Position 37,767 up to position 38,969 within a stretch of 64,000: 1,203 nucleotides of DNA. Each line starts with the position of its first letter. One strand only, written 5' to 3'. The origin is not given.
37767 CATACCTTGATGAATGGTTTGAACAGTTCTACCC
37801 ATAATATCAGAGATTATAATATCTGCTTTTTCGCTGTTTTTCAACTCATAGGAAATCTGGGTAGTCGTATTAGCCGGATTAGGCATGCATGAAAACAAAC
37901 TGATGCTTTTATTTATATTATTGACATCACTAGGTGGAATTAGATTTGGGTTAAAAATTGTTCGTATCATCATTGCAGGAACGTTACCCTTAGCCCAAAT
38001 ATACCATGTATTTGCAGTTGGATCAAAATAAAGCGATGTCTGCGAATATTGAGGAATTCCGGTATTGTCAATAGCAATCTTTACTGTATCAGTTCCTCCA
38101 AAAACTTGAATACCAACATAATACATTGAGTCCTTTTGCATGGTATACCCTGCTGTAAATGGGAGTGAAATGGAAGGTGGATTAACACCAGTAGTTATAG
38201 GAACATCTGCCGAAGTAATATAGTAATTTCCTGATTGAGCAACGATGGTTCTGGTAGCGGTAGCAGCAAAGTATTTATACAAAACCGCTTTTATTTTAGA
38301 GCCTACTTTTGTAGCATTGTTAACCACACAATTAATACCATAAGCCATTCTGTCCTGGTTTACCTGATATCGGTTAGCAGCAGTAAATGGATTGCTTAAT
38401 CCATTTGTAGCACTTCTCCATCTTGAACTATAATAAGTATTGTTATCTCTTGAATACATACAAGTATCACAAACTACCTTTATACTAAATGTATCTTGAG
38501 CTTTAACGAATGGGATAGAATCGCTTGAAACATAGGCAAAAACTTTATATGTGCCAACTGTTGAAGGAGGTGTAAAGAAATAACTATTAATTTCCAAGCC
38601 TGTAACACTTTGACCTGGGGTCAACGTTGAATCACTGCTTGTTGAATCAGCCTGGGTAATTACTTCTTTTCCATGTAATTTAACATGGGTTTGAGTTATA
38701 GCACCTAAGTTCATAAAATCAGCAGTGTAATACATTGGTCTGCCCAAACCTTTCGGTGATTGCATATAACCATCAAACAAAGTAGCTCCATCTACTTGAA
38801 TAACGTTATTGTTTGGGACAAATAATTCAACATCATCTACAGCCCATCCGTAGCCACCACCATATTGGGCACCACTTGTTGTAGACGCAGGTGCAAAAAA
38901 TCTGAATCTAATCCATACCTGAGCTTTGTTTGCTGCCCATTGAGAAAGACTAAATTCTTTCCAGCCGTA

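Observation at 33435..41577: Four tandem ~2.1-kb units, each a self-contained gene for an uncharacterised T9SS cargo protein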

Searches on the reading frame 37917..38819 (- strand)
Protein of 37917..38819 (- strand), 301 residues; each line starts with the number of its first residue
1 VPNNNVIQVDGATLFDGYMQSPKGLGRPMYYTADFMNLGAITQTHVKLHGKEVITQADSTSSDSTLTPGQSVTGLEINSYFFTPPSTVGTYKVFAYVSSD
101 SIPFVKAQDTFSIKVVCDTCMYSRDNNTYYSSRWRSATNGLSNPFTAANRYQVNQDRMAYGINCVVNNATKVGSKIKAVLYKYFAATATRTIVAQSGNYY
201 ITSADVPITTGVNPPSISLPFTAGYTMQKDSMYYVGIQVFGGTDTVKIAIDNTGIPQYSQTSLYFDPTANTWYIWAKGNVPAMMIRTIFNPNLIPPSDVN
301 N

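Call 21: search_solved_structures(query=A3, max_evalue=10, show_alignments=2)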
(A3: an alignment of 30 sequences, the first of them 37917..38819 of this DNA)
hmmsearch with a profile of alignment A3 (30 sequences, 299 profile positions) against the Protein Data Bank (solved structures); distinct sequences matched with E-value up to 10: 1.
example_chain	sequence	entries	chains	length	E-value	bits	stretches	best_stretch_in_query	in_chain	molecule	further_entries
9c5c_M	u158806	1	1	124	1.4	11.3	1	188-237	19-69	AP-3 complex subunit mu-1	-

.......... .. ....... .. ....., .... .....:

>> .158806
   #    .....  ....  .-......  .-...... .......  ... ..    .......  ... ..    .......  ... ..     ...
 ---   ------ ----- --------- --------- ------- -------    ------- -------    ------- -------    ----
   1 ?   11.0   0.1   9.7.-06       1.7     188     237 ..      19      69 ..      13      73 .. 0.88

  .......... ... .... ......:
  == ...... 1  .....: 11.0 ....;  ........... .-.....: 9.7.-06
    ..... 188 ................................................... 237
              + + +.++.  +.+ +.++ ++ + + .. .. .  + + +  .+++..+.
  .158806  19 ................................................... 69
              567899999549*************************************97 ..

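Call 22: search_protein_families(library=pfam, alignment_id=A3, max_evalue=1)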
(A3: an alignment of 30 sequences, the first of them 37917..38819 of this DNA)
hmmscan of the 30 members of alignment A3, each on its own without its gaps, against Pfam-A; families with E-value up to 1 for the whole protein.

A. member 1, window:37917-38819:- (301 aa): 1 family
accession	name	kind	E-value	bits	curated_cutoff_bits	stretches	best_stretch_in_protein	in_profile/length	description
PF08402.16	TOBE_2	-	0.23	12.1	21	1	37-73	27-65/76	TOBE domain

B. families by the number of members that match (of 30 scanned): 13 families
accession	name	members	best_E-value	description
PF17780.6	OCRE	2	0.11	OCRE domain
PF19190.6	BACON_2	1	1.4e-05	Viral BACON domain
PF15415.12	Mfa_like_2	1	0.0025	Fimbrillin-like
PF24413.1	W02B3_4_N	1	0.0079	W02B3.4-like, N-terminal domain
PF07705.17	CARDB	1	0.034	CARDB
PF18887.5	MBG_3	1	0.056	MBG domain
PF17481.7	Phage_sheath_domII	1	0.059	Phage tail sheath protein beta-sandwich domain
PF22402.2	Coat_P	1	0.079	Coat protein, P (projecting) domain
PF10955.13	Fin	1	0.14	Anti-sigma-F factor Fin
PF16016.11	VASt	1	0.16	VAD1 Analog of StAR-related lipid transfer domain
PF08402.16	TOBE_2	1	0.23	TOBE domain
PF00443.35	UCH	1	0.23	Ubiquitin carboxyl-terminal hydrolase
PF23156.1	DUF7054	1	0.27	Domain of unknown function (DUF7054)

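Call 28: search_protein_representatives(alignment_id=A3)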
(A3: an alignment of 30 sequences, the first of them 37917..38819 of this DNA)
Query: 30 sequences, 299 profile positions. Proteins with E-value up to 0.001 (for the whole library): 1265; up to 1e-10: 529; up to 1e-30: 50. The best 150 are listed.
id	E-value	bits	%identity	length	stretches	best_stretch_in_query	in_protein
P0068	2.6e-170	581.7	-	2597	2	2-291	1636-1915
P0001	2.8e-141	486.4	-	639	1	2-293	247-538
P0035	5.0e-134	462.6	-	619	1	2-299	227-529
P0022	1.4e-121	421.7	-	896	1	1-293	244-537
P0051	4.7e-120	416.7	-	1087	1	2-294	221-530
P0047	1.7e-105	368.9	-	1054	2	2-291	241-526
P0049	1.8e-100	352.4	-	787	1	3-298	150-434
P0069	3.1e-100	351.6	-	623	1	1-299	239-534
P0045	3.0e-99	348.4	-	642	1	2-299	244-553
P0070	8.3e-97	340.4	-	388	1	4-292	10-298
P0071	3.5e-94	331.7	-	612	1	2-299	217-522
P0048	3.0e-91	322.1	-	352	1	48-299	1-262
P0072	4.6e-85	301.8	-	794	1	2-291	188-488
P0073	9.9e-81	287.6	-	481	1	3-288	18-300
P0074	2.2e-78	279.9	-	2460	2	2-292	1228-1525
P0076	5.9e-74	265.3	-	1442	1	3-298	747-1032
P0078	1.5e-53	198.4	-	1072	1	2-287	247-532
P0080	2.2e-47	178.1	-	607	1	2-299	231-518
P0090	2.0e-35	138.8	-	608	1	1-298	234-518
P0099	1.2e-32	129.7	-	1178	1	14-298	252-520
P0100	7.6e-32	127.1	-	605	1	13-296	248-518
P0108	1.0e-30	123.4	-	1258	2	14-289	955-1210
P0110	1.3e-30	123.0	-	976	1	10-293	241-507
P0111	1.5e-30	122.8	-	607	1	6-298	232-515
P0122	2.8e-29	118.7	-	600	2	15-299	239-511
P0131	3.5e-28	115.1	-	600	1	17-299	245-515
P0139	1.4e-26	109.8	-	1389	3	13-291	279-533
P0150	4.7e-25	104.8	-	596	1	3-293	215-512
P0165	2.1e-23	99.3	-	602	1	3-290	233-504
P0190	6.2e-22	94.5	-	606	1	3-297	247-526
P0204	4.7e-21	91.6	-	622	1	3-298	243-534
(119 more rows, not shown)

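Call 32: search_protein_families(library=pfam, proteins=[P0068, P0076, P0099, P0108, P0139, P0078, P0110], max_evalue=0.001)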
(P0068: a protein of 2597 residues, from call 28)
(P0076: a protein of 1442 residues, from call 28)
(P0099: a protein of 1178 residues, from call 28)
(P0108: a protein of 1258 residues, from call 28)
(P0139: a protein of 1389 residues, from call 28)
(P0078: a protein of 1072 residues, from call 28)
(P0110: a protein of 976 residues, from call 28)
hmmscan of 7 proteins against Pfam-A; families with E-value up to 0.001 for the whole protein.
P0068 (2597 aa): 7 families
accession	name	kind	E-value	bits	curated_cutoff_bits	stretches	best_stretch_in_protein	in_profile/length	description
PF19190.6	BACON_2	-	5.6e-29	100.4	25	4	811-893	2-93/94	Viral BACON domain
PF19408.5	PKD_6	-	2.8e-27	95.3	25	2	2357-2434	3-80/82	PKD-like domain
PF05547.17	Peptidase_M6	-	7.2e-24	85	22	1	168-367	54-280/294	Immune inhibitor A peptidase M6, catalytic domain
PF20009.4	GEVED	-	2.3e-17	64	24.4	1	725-803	3-78/78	GEVED domain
PF13004.13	BACON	-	3.3e-17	62.6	25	3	2209-2264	2-60/61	Putative binding domain, N-terminal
PF18962.6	Por_Secre_tail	-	8.6e-13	48.8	27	1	2523-2595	1-74/75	Secretion system C-terminal sorting domain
PF11589.14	DUF3244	-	0.00011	22.5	25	1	2530-2595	27-95/96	Domain of unknown function (DUF3244)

P0076 (1442 aa): 7 families
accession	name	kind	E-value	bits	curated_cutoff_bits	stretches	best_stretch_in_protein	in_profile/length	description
PF00112.29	Peptidase_C1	-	4.4e-39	135.3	20.7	1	81-286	2-209/220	Papain family cysteine protease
PF19408.5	PKD_6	-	3.4e-32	111.1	25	2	1201-1281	2-82/82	PKD-like domain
PF18560.7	Lectin_like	-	1.7e-24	87.3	27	1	307-465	1-156/156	Lectin like domain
PF19190.6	BACON_2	-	3e-20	72.4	25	2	1029-1111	2-93/94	Viral BACON domain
PF18962.6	Por_Secre_tail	-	7.5e-15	55.4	27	1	1370-1440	2-74/75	Secretion system C-terminal sorting domain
PF13004.13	BACON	-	7e-14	52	25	2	1054-1109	2-60/61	Putative binding domain, N-terminal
PF03051.21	Peptidase_C1_2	-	0.00079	18.8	22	0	237-281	356-398/438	Peptidase C1-like family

P0099 (1178 aa): 3 families
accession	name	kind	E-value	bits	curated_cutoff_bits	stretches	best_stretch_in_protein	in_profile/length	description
PF03160.20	Calx-beta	-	3.1e-41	140.6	27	5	515-627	6-119/119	Calx-beta domain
PF18962.6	Por_Secre_tail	-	2e-11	44.4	27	1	1107-1177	1-75/75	Secretion system C-terminal sorting domain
PF11614.14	FixG_C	-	5.7e-05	23.7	25.6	0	791-842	56-107/119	IG-like fold at C-terminal of FixG, putative oxidoreductase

P0108 (1258 aa): 2 families
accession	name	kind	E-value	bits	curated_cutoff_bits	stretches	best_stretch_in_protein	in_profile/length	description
PF00801.26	PKD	-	5.3e-09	36.4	23.5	1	422-491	5-75/80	PKD domain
PF18911.6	PKD_4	-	8.1e-09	35.9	27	1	415-498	2-85/85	PKD domain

P0139 (1389 aa): 1 family
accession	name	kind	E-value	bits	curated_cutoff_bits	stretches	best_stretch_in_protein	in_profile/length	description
PF18962.6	Por_Secre_tail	-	8.7e-11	42.4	27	1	1317-1387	1-74/75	Secretion system C-terminal sorting domain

P0078 (1072 aa): 3 families
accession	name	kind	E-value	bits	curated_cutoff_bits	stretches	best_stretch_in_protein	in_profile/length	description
PF18962.6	Por_Secre_tail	-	2.1e-15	57.2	27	1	996-1070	1-74/75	Secretion system C-terminal sorting domain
PF13004.13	BACON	-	6.3e-11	42.5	25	0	929-980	6-60/61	Putative binding domain, N-terminal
PF11589.14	DUF3244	-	1.5e-05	25.3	25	1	1003-1069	29-94/96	Domain of unknown function (DUF3244)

P0110 (976 aa): 5 families
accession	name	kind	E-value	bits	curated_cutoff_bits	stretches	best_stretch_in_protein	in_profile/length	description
PF13573.12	SprB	-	1.9e-19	69.4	28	4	828-854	11-37/37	SprB repeat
PF18962.6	Por_Secre_tail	-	8e-16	58.5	27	1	900-975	1-75/75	Secretion system C-terminal sorting domain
PF06832.18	BiPBP_C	-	5.6e-07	29.8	26.8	0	813-878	12-86/90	Penicillin-Binding Protein C-terminus Family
PF11589.14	DUF3244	-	5.5e-06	26.7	25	0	910-968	32-89/96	Domain of unknown function (DUF3244)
PF08308.17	PEGA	-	6.3e-05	23.2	20.8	0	702-725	22-45/71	PEGA domain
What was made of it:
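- In P0068 and P0076 the core accompanies a bona fide protease domain, as accessory modules do (call 32).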

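Call 80: list_cluster_members(proteins=[P0080, P0090, P0100, P0111, P0122, P0131, P0150, P0165, P0190, P0204])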
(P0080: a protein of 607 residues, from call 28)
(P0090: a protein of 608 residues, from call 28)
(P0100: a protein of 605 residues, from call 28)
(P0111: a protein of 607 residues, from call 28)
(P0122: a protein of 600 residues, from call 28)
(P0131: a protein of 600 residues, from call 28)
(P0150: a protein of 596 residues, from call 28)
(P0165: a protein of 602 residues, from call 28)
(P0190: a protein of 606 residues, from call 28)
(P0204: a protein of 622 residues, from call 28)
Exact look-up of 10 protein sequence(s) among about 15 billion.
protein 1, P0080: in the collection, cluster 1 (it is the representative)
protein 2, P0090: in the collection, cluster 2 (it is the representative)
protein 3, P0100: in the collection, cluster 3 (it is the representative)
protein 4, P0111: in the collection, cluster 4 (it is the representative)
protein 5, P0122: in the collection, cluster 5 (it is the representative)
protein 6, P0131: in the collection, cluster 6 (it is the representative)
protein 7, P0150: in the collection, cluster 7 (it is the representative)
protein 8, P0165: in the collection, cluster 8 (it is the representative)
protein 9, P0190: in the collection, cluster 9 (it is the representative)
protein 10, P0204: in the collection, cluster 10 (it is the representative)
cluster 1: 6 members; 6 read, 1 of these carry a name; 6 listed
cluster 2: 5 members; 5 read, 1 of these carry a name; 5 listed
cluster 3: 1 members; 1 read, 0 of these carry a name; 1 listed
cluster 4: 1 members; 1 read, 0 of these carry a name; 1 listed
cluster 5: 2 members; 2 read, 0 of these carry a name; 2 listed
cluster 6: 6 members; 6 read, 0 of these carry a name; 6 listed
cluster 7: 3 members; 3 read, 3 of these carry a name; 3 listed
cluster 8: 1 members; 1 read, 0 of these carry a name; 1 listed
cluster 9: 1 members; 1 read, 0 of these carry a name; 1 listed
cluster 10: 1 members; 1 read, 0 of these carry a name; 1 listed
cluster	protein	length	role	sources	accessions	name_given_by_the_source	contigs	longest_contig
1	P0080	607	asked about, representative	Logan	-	-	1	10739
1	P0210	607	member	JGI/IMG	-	hypothetical protein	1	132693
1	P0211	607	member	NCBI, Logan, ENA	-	-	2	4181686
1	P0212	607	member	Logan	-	-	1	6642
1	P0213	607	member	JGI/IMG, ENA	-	-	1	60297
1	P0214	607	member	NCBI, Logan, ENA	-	-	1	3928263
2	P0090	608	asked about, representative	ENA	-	-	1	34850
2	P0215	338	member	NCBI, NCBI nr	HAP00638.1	MAG TPA: hypothetical protein DCQ93_01820 [Bacteroidetes bacterium] | hypothetical protein [Bacteroidota bacterium]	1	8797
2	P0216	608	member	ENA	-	-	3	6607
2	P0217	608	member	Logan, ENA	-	-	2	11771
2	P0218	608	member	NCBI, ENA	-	-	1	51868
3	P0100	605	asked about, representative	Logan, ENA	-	-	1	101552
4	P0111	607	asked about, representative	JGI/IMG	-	-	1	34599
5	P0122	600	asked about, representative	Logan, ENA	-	-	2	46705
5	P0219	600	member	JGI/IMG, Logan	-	-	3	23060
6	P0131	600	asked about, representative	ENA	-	-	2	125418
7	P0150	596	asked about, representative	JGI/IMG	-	hypothetical protein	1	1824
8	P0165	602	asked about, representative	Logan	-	-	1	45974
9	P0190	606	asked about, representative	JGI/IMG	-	-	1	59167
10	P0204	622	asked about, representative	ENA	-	-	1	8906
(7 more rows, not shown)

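Call 81: find_related_loci(query=P0080, collection=genome_contigs, flank=6000)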
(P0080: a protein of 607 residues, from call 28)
Query P0080 (607 aa) in genome_contigs; peptide patterns used: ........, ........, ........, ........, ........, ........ (x = any residue, [..] = any of these).
270 stretches matched a pattern; 11 encode a relative of the query (tblastn E <= 1e-3); 10 distinct loci.
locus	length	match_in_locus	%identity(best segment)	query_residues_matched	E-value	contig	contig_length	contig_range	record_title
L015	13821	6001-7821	100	1-607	0e+0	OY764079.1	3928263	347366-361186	MAG: Bacteroidales bacterium isolate db5b4c7c-2a0e-4d21-a2ad-7e45facec811 genome assembly, chromosome: 1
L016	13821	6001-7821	93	1-607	0e+0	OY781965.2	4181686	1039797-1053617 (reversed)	MAG: Bacteroidales bacterium isolate 351424ce-103a-4fdb-9a77-f202f7f12de1 genome assembly, chromosome: 1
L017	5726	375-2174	29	1-607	1e-54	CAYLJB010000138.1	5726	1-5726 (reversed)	MAG TPA_asm: uncultured Fluviicola sp. isolate SRP219642_co8_467 genome assembly, contig: NODE_26075_length_5726_cov_4.6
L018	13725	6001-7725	30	30-607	2e-53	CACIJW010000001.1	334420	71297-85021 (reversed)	uncultured Bacteroidetes bacterium isolate AG-913-I23 genome assembly, contig: AG-913-I23_NODE_1, whole genome shotgun s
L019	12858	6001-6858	33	1-280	2e-47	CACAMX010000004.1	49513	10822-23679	uncultured Bacteroidetes bacterium isolate AG-898-D03 genome assembly, contig: AG-898-D03_NODE_4, whole genome shotgun s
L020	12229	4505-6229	30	30-607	7e-51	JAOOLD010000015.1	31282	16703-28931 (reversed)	Bacteroidota bacterium isolate AH-716-K08 AH-716-K08_NODE_15, whole genome shotgun sequence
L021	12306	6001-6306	30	508-606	1e-11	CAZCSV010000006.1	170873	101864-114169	MAG TPA_asm: uncultured Ignavibacteriaceae bacterium isolate binchicken_co44_166 genome assembly, contig: NODE_109_lengt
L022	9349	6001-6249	39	522-604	2e-11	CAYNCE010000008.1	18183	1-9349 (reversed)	MAG TPA_asm: uncultured Gammaproteobacteria bacterium isolate SRP256446_co1_34 genome assembly, contig: NODE_1051_length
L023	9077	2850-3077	31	529-606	1e-7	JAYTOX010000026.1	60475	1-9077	MAG: Bacteroidota bacterium isolate GFS_4286 GFS_4286_25, whole genome shotgun sequence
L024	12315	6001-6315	27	509-607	6e-6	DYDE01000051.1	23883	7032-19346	MAG TPA_asm: Marinifilum sp. isolate IMS_BF NODE_408_length_23903_cov_5.62919, whole genome shotgun sequence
